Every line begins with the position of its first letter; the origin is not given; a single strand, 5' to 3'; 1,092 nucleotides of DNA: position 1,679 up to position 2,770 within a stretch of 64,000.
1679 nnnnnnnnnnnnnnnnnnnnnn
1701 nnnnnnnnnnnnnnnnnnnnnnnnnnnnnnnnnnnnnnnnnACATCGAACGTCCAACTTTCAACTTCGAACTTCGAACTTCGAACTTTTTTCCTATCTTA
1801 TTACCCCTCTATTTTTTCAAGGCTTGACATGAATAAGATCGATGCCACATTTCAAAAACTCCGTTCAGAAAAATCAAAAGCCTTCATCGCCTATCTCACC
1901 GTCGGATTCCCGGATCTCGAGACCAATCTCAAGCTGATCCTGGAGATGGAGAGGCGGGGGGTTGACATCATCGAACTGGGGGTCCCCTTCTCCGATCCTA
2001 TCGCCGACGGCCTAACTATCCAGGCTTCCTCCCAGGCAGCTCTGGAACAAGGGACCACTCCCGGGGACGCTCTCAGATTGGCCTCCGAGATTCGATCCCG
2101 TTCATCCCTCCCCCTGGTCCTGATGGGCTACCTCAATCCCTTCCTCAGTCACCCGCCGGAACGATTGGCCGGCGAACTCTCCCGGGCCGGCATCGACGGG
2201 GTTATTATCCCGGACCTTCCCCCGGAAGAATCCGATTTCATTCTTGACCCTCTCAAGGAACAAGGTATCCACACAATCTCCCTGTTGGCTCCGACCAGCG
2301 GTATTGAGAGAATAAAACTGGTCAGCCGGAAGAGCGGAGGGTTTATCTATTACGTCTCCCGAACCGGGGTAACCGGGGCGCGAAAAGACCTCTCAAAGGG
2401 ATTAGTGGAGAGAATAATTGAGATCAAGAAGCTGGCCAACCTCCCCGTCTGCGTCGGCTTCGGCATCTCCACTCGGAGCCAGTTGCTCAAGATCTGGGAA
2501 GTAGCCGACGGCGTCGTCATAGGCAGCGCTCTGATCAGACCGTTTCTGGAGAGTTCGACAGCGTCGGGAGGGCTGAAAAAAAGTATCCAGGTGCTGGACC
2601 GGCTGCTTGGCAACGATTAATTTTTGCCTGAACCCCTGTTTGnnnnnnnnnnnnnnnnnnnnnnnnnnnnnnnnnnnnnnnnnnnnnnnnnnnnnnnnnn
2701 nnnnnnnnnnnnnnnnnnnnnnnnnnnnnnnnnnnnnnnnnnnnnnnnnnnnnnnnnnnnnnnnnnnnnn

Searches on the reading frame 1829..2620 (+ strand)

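Call 79: search_protein_families(library=pfam, proteins=[window:1829-2620:+], max_evalue=0.001)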
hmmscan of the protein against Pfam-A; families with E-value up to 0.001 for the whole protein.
window:1829-2620:+ (263 aa): 1 family
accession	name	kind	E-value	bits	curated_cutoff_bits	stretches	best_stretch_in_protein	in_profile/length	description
PF00290.26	Trp_syntA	-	2.6e-80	269.5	27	1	8-240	1-234/259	Tryptophan synthase alpha chain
